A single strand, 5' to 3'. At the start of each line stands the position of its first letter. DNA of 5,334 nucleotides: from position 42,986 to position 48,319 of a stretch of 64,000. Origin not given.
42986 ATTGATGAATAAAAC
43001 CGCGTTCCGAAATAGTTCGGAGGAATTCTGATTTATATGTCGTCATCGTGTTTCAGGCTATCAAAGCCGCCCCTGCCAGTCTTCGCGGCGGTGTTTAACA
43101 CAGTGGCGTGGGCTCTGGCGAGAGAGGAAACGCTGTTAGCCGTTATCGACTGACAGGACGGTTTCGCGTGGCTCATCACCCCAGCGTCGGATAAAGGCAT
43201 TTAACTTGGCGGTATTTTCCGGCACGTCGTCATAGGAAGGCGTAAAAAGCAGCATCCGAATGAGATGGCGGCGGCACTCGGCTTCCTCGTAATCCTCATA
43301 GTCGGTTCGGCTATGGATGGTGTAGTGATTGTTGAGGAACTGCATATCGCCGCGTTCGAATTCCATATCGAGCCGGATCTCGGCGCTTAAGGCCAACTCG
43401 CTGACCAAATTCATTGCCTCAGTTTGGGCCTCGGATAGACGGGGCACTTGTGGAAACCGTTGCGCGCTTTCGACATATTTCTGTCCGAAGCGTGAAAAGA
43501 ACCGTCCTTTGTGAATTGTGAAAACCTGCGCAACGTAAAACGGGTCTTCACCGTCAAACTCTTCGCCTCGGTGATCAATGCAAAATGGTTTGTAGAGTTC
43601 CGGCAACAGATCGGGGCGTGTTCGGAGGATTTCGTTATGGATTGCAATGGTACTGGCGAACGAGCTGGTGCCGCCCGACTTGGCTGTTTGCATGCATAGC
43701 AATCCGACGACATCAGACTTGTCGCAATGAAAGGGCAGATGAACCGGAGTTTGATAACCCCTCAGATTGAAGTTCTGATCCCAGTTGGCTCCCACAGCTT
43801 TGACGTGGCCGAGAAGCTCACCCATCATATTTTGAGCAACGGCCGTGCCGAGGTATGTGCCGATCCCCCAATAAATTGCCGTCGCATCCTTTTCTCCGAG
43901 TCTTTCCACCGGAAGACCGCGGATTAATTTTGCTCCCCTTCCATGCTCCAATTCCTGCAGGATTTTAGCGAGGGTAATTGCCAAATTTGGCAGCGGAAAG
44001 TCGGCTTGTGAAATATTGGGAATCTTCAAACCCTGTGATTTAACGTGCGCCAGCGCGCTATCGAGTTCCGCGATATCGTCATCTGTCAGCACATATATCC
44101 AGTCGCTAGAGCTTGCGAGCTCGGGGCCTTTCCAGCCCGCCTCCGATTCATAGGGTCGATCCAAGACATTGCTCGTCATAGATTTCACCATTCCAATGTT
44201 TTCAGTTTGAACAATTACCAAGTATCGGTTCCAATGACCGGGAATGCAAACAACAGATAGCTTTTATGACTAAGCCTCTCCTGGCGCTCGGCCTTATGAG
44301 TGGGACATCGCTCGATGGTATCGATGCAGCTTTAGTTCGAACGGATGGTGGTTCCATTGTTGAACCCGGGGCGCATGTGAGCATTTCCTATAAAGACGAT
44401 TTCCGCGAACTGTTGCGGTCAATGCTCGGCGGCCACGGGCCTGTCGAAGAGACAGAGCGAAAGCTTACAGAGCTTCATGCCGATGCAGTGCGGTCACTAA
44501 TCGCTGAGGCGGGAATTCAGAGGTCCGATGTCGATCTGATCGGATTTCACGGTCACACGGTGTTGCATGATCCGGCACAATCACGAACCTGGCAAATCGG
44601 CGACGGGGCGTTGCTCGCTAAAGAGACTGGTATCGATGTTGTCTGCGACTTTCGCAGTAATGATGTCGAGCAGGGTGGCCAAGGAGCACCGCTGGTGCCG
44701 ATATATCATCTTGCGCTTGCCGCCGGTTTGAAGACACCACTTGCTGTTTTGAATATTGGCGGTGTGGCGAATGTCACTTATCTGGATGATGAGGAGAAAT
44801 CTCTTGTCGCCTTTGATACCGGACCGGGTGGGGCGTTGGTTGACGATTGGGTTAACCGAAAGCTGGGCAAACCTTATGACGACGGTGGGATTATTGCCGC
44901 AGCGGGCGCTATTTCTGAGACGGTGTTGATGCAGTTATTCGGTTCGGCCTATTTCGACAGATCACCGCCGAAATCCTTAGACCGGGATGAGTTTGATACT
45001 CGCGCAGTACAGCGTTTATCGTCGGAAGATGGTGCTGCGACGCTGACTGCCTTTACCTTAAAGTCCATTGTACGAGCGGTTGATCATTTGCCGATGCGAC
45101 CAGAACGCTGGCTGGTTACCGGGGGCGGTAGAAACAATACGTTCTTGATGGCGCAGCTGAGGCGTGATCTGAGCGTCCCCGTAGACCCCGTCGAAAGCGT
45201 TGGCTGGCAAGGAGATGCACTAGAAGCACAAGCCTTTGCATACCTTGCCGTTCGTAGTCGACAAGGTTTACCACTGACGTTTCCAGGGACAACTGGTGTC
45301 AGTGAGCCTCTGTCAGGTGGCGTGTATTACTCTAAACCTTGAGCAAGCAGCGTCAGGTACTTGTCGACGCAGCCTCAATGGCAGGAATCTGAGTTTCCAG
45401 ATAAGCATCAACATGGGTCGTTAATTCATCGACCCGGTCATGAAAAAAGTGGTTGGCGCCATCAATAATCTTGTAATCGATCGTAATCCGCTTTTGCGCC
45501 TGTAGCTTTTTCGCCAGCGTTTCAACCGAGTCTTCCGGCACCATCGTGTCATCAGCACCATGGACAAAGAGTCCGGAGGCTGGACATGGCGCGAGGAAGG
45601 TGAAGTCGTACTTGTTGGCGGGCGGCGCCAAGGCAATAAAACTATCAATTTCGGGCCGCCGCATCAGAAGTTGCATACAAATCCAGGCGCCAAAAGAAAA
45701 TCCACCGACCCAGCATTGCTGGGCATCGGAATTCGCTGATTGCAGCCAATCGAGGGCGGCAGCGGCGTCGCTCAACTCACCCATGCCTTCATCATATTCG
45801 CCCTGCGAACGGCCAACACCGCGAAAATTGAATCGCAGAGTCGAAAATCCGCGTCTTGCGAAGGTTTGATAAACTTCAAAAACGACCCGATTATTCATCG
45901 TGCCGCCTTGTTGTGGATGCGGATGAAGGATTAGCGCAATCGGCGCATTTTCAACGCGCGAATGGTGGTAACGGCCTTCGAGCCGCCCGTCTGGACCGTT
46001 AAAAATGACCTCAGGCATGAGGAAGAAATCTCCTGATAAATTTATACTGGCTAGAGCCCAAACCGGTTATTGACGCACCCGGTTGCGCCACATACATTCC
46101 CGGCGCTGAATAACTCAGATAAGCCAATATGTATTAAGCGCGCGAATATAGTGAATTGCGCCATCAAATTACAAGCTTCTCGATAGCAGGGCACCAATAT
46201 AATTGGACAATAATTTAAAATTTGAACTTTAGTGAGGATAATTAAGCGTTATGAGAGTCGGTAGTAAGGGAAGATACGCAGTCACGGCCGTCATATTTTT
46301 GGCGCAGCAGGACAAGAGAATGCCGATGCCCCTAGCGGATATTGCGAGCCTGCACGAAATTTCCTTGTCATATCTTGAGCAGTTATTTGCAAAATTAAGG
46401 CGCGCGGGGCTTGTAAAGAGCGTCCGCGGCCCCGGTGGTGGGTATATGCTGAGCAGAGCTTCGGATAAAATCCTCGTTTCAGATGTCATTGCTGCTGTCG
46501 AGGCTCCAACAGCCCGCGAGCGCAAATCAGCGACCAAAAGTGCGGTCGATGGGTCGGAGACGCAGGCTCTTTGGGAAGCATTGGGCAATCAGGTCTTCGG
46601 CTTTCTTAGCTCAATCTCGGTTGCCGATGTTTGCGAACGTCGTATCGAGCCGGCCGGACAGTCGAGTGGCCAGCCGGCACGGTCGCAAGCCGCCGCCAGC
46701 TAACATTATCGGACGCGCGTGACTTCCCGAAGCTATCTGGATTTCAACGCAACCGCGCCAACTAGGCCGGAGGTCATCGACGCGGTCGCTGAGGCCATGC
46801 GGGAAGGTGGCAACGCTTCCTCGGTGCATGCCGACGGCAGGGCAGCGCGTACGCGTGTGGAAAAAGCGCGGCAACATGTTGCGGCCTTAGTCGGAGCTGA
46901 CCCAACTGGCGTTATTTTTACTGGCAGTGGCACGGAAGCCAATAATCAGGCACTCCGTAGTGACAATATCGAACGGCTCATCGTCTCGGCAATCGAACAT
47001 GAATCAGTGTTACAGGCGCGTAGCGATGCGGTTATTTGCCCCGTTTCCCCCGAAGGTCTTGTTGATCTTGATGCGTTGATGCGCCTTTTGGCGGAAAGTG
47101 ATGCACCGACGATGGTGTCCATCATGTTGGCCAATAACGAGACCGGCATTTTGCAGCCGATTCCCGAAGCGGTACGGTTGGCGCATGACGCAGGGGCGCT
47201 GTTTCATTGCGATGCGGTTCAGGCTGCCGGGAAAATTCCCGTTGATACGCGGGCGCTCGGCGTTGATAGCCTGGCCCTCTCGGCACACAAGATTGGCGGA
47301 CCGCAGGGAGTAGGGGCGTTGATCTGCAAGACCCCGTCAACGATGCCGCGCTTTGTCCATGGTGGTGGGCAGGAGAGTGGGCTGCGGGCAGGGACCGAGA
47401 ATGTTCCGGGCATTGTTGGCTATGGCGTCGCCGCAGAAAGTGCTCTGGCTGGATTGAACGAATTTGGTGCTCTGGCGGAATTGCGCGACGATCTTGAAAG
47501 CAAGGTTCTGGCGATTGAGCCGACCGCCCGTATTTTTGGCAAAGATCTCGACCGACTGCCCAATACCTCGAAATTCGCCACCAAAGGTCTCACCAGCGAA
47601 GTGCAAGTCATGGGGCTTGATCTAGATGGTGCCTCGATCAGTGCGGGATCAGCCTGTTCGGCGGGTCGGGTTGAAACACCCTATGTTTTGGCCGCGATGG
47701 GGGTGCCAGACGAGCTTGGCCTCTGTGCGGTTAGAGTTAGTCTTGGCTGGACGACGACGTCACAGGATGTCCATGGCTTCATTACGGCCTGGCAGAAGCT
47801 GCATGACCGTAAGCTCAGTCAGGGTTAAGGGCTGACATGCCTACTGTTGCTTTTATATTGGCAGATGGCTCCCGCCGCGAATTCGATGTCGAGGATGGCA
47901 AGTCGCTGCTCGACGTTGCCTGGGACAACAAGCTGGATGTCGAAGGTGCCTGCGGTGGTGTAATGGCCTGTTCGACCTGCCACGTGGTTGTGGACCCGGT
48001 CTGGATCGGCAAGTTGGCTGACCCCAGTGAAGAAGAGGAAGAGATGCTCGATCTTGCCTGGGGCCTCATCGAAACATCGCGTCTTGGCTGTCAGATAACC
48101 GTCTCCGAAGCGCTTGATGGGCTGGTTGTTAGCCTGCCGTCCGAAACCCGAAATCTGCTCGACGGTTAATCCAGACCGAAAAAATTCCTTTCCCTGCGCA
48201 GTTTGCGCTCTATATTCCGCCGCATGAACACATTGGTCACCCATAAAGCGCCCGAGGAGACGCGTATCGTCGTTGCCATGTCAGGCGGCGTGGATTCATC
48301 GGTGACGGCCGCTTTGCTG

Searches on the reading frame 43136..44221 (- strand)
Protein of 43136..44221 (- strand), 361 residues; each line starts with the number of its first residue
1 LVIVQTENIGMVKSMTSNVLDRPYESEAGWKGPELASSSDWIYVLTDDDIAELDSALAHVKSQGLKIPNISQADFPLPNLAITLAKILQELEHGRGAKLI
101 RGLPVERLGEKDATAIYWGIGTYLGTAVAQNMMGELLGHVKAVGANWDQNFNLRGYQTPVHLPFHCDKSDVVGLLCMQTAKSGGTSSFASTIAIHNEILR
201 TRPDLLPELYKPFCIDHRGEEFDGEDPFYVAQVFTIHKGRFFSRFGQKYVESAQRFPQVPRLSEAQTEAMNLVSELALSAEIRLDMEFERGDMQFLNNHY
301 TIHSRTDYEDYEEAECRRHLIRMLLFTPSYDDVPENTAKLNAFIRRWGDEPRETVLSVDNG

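Call 45: search_protein_families(library=pfam, proteins=[window:43136-44221:-], max_evalue=0.00001)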
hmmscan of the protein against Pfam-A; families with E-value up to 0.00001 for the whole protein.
window:43136-44221:- (361 aa): 1 family
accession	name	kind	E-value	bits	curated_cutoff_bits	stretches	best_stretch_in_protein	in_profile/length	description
PF02668.22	TauD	-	2.1e-31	110.2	27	1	69-323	8-266/267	Taurine catabolism dioxygenase TauD, TfdA family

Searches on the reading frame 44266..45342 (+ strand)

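Call 45: search_protein_families(library=pfam, proteins=[window:44266-45342:+], max_evalue=0.00001)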
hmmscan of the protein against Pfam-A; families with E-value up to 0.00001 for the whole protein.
window:44266-45342:+ (358 aa): 1 family
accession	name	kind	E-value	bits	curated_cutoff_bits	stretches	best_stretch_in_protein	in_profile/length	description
PF03702.20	AnmK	-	5.7e-86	289.3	24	1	7-355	3-365/367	Anhydro-N-acetylmuramic acid kinase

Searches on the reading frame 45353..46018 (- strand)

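Call 45: search_protein_families(library=pfam, proteins=[window:45353-46018:-], max_evalue=0.00001)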
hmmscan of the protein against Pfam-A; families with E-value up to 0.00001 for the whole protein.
window:45353-46018:- (221 aa): 7 families
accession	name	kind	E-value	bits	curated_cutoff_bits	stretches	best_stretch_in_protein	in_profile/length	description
PF00561.26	Abhydrolase_1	-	4.7e-13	49.8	25.8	1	40-138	10-110/245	alpha/beta hydrolase fold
PF02129.25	Peptidase_S15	-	2.7e-12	47.4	23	1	26-175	18-172/262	X-Pro dipeptidyl-peptidase (S15 family)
PF12146.15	Hydrolase_4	-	7.1e-11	42.3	27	1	45-133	19-110/239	Serine aminopeptidase, S33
PF00326.27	Peptidase_S9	-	5.8e-10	39.5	22.6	0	148-208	146-207/213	Prolyl oligopeptidase family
PF01738.24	DLH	-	9.6e-09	35.6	21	1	82-198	77-194/217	Dienelactone hydrolase family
PF12697.13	Abhydrolase_6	-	1.6e-07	32.6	26.3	0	51-132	21-93/217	Alpha/beta hydrolase family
PF20408.4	Abhydrolase_11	-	1.1e-06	29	27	1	38-204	12-179/193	Alpha/beta hydrolase domain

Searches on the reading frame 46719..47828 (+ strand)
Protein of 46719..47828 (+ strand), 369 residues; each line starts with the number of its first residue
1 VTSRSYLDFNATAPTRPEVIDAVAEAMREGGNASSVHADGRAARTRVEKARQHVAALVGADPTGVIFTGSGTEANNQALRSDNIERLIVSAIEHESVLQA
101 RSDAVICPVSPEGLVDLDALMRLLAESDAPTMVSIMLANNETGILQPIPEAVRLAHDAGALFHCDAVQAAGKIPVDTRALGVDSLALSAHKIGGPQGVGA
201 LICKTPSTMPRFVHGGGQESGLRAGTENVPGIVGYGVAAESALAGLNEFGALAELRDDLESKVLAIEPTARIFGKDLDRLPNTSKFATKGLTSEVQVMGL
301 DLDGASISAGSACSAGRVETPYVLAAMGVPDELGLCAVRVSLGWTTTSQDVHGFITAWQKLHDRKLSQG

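Call 45: search_protein_families(library=pfam, proteins=[window:46719-47828:+], max_evalue=0.00001)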
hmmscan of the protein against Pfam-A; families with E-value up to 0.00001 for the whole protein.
window:46719-47828:+ (369 aa): 2 families
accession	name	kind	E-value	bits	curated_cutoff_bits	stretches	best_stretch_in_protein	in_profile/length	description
PF00266.25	Aminotran_5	-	2.4e-58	198.3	21.5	1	6-352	2-369/371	Aminotransferase class-V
PF01212.27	Beta_elim_lyase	-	4.1e-06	26.8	27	0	24-205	11-212/288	Beta-eliminating lyase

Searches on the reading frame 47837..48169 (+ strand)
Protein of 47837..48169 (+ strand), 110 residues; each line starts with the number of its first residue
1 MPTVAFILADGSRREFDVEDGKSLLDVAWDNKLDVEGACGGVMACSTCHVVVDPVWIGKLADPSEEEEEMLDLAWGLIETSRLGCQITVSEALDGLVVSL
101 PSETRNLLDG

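Call 46: search_protein_families(library=pfam, proteins=[window:47837-48169:+], max_evalue=0.00001)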
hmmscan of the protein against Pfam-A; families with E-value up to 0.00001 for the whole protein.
window:47837-48169:+ (110 aa): 1 family
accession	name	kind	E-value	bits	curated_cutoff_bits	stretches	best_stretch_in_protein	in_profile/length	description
PF00111.32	Fer2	-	1.7e-12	47.5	21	1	10-89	4-76/77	2Fe-2S iron-sulfur cluster binding domain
